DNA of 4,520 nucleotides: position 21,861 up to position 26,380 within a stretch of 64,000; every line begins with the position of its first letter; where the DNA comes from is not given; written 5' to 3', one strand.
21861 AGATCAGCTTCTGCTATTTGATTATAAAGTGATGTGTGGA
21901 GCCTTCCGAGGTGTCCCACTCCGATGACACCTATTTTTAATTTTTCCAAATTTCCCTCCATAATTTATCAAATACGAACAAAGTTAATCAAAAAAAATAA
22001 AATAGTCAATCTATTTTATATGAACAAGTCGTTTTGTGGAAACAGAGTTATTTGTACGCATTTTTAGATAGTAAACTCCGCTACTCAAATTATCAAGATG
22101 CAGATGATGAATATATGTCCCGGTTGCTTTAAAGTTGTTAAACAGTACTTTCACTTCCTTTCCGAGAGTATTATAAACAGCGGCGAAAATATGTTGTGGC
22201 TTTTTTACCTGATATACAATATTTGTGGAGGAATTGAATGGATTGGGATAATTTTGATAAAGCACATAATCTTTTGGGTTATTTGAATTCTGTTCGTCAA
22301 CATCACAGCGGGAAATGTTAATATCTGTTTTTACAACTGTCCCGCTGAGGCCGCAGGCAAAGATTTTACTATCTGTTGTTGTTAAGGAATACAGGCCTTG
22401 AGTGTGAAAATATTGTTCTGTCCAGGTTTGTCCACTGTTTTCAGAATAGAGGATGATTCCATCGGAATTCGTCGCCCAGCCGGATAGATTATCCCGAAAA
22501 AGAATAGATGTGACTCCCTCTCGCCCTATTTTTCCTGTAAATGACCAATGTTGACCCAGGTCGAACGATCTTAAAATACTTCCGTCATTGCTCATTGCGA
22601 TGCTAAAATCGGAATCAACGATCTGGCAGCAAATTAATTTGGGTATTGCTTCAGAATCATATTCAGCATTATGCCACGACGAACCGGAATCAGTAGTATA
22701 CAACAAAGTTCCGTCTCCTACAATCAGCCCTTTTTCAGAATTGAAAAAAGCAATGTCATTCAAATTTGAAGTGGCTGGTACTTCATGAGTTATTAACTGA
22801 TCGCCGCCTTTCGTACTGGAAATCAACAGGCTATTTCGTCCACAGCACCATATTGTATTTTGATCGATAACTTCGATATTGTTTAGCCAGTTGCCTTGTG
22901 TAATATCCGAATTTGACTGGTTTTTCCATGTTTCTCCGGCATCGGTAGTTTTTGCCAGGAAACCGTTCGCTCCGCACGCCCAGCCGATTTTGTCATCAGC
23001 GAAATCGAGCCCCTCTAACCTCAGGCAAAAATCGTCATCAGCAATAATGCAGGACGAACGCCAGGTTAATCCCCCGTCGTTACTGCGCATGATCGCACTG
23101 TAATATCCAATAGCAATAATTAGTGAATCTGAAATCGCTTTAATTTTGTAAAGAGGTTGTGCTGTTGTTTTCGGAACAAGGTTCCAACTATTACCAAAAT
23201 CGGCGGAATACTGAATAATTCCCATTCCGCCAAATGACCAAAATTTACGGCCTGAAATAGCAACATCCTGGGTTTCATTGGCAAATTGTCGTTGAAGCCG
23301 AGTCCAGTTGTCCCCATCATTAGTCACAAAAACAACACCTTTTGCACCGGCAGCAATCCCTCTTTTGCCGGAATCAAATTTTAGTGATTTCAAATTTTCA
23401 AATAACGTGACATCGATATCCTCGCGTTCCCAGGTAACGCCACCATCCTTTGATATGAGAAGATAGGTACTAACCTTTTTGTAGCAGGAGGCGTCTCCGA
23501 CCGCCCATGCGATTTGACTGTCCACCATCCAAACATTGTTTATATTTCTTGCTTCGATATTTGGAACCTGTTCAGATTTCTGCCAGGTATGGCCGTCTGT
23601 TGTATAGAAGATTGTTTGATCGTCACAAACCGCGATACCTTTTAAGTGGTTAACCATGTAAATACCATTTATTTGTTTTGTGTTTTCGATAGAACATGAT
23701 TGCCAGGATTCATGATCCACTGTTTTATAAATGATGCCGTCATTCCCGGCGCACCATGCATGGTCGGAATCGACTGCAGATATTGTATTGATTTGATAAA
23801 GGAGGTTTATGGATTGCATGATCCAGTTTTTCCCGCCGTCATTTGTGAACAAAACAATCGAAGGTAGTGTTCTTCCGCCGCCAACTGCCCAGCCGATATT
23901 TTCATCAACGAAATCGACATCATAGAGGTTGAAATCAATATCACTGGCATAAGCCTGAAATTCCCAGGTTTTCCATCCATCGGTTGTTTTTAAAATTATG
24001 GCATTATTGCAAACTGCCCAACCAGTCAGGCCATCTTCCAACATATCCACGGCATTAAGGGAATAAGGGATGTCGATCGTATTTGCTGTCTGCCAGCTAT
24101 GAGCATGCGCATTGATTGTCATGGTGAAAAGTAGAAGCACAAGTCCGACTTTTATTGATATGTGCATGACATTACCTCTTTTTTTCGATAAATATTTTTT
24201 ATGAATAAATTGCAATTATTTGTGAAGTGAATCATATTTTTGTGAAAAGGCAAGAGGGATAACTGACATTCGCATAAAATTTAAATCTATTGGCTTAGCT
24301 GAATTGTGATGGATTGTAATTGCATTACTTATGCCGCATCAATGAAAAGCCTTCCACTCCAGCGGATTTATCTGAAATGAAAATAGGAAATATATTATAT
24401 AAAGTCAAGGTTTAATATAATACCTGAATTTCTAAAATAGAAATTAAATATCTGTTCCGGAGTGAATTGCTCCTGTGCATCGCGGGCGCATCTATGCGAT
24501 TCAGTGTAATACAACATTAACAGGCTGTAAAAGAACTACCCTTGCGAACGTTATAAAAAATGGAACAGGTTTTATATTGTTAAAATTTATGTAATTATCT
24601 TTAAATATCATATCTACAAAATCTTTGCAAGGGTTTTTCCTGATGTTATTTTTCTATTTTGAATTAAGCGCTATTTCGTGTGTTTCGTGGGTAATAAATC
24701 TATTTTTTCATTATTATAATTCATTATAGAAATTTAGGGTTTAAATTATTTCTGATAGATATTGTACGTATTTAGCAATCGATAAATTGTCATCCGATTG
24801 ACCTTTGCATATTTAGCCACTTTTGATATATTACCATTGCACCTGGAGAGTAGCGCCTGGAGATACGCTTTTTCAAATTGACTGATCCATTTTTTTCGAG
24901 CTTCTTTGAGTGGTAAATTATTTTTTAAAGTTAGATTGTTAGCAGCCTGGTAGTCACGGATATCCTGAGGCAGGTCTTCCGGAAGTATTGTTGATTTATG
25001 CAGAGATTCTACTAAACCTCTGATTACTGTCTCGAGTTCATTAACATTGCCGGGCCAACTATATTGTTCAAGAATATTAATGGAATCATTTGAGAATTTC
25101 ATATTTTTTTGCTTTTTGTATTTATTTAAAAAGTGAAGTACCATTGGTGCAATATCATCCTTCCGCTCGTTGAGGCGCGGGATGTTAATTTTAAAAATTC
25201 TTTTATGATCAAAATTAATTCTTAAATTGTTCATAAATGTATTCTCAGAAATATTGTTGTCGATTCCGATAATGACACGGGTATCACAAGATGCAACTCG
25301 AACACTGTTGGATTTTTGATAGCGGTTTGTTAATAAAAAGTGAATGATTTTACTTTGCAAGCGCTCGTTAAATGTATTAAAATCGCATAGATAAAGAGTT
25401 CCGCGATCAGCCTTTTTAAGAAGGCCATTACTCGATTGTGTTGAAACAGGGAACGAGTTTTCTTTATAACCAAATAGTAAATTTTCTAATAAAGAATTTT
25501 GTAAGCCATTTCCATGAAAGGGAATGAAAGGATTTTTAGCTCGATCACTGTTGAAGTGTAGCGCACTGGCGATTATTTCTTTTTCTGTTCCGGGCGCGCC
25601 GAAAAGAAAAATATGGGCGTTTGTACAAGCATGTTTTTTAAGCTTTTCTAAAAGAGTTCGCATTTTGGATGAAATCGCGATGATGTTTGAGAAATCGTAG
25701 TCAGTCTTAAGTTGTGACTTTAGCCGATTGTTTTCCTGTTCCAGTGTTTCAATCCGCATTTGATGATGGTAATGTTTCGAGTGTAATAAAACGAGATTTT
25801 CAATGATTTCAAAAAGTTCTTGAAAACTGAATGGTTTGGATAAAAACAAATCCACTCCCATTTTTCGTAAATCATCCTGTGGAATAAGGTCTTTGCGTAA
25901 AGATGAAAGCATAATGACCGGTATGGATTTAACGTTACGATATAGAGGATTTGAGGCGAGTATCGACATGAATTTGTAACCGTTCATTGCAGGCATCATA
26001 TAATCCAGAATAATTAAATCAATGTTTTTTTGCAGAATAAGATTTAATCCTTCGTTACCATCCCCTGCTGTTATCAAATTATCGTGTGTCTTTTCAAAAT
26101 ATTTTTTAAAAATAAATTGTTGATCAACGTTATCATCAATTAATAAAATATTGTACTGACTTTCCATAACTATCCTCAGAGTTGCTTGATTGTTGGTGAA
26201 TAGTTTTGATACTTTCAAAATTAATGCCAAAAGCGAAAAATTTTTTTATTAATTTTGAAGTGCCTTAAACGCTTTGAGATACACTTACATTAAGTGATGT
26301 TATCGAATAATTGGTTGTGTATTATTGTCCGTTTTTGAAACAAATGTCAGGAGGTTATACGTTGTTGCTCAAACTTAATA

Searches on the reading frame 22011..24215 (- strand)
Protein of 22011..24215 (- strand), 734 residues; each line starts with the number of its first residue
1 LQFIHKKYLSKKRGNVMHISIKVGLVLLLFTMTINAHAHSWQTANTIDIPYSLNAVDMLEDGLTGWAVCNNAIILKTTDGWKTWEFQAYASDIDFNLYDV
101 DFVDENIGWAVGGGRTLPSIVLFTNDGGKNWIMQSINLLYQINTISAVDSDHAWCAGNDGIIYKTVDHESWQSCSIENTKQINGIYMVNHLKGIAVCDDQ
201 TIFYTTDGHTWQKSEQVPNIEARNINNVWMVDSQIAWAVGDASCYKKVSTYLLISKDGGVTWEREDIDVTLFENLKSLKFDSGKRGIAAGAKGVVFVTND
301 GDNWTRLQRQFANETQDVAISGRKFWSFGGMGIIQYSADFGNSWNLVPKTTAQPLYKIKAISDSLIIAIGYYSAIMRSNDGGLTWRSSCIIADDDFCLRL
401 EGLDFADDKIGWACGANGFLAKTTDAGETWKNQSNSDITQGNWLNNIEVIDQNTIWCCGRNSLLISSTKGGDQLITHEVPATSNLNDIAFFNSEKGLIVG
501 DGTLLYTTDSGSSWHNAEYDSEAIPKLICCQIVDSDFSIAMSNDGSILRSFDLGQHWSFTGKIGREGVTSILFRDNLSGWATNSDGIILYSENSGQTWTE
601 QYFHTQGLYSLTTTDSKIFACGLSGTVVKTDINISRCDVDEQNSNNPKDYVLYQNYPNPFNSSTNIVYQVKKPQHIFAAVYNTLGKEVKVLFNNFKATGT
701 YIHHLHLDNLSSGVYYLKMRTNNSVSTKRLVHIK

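Call 13: search_protein_families(library=pfam, proteins=[window:22011-24215:-], max_evalue=0.00001)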
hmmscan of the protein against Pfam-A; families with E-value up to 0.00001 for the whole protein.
window:22011-24215:- (734 aa): 3 families
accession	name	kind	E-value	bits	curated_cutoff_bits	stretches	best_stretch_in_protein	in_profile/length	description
PF14870.12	PSII_BNR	-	1.3e-40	140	27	3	38-231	6-196/303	Photosynthesis system II assembly factor YCF48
PF18962.6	Por_Secre_tail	-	5e-10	40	27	1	656-731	2-74/75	Secretion system C-terminal sorting domain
PF24316.1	Tli3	-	1.7e-07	32.1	27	0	232-265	62-99/129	T6SS Tli3 immunity protein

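Call 56: find_homologous_proteins(query=window:22011-24215:-, max_evalue=1e-50)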
Query window:22011-24215:- (734 aa): 143 proteins with E <= 1e-50 among 8000 candidates; the best 120 are listed.
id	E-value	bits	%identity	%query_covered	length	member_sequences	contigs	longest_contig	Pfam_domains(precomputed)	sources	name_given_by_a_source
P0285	0.0e+0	1133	66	98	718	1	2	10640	PF18962.8,PF14870.13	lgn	-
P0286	4.3e-137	476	37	98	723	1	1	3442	PF18962.8,PF14870.13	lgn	-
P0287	1.3e-135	471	36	98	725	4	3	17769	PF18962.8,PF14870.13,PF15902.13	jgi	jgi:photosystem II stability/assembly factor-like uncharacterized protein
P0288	5.4e-134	466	37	97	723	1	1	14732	PF18962.8,PF14870.13,PF15902.13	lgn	-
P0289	2.5e-131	457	36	98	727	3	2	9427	PF18962.8,PF14870.13,PF15902.13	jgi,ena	-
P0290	3.0e-131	457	37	96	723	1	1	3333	PF18962.8,PF14870.13,PF15902.13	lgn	-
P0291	1.1e-128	448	36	96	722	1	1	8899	PF18962.8,PF14870.13,PF15902.13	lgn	-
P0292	1.4e-126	441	35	97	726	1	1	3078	PF18962.8,PF14870.13,PF15902.13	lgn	-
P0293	2.8e-124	434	35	97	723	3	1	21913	PF18962.8,PF14870.13,PF02012.27,PF15902.13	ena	-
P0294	9.1e-124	432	34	97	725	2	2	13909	PF18962.8,PF14870.13,PF13860.13,PF02012.27,PF15902.13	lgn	-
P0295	2.1e-104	368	32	95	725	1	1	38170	PF18962.8,PF14870.13,PF13860.13,PF02012.27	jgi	-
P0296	1.2e-80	290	29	88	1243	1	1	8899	PF00932.26,PF18962.8,PF14870.13,PF16215.12,PF02012.27,PF15902.13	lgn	-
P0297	2.4e-80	289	27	84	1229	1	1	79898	PF18962.8,PF14870.13,PF15902.13,PF16656.12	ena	-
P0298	1.0e-67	247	27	98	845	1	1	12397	PF13585.13,PF18962.8,PF14870.13,PF13860.13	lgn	-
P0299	4.8e-67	245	28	94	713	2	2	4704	PF18962.8,PF14870.13,PF02012.27,PF15902.13,PF13088.13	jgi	-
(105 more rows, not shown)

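Call 57: find_encoding_contigs(protein=P0285, flank=10000, max_places=3)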
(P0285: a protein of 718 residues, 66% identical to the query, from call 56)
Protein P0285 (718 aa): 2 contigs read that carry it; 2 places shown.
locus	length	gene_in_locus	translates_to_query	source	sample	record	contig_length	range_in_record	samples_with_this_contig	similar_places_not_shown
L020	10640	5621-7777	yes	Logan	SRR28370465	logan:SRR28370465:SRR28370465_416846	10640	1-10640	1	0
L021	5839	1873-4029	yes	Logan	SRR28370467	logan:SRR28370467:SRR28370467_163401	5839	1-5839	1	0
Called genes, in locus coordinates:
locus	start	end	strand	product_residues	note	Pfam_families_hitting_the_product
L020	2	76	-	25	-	?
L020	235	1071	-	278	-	PF13240:Zn_Ribbon_1 (weak), PF01694:Rhomboid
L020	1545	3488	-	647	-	PF03169:OPT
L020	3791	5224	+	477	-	PF00072:Response_reg, PF00158:Sigma54_activat, PF14532:Sigma54_activ_2 (weak), PF25601:AAA_lid_14, PF02954:HTH_8 (weak)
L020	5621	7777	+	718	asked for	PF14870:PSII_BNR, PF18962:Por_Secre_tail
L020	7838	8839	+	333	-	PF01408:GFO_IDH_MocA, PF22725:GFO_IDH_MocA_C3, PF02894:GFO_IDH_MocA_C (faint)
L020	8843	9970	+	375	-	PF02684:LpxB, PF04007:DUF354 (weak)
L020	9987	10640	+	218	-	?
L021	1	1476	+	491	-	?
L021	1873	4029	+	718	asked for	PF14870:PSII_BNR, PF18962:Por_Secre_tail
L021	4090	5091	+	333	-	PF01408:GFO_IDH_MocA, PF22725:GFO_IDH_MocA_C3, PF02894:GFO_IDH_MocA_C (faint)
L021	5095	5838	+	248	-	?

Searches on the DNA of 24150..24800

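Call 64: search_rna_families(source=window, start=24150, end=24800, threshold=evalue, max_evalue=10)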
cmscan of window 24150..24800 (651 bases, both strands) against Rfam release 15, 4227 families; matches with E-value up to 10: 3.
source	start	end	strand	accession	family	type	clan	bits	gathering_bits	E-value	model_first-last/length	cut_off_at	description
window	24262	24342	-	RF01288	snoR31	Gene; snRNA; snoRNA; CD-box;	-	16.5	44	9.9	1-93/93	no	Small nucleolar RNA snoR31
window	24221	24312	-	RF01934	bxd_6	Gene; lncRNA;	-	15.8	50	2.7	1-93/93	no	Bithoraxoid conserved region 6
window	24286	24329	-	RF01089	PK-repBA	Cis-reg;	-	11.8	45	9.8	1-124/124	no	Pseudoknot of the regulatory region of the repBA gene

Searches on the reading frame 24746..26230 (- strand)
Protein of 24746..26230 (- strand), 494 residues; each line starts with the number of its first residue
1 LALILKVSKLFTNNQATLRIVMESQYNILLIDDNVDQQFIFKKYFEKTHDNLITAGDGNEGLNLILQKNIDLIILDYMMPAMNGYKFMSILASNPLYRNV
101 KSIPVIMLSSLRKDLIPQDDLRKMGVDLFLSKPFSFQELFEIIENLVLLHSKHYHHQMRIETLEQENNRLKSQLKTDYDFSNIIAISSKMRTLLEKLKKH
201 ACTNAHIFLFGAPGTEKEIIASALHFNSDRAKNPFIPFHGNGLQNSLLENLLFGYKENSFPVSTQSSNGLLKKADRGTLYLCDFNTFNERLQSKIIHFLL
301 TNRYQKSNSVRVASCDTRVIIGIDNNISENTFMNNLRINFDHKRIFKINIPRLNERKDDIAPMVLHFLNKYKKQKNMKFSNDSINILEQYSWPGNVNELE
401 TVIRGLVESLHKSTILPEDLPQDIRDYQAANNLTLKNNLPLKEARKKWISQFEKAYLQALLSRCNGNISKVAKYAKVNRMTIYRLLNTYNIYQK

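Call 13: search_protein_families(library=pfam, proteins=[window:24746-26230:-], max_evalue=0.00001)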
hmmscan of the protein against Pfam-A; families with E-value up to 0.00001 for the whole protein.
window:24746-26230:- (494 aa): 5 families
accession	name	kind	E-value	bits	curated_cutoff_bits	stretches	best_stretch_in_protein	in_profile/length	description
PF00158.32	Sigma54_activat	-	2e-27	96.3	20.2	1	183-339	1-157/168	Sigma-54 interaction domain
PF25601.1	AAA_lid_14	-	1.6e-18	66.7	27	1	355-431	2-81/87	AAA+ ATPase lid domain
PF00072.30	Response_reg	-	1.7e-18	67.3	30.2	1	28-143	1-110/111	Response regulator receiver domain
PF14532.12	Sigma54_activ_2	-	3.3e-09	37.5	25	1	186-318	3-110/138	Sigma-54 interaction domain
PF02954.25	HTH_8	-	8.2e-07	29.1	22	1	450-484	3-37/42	Bacterial regulatory protein, Fis family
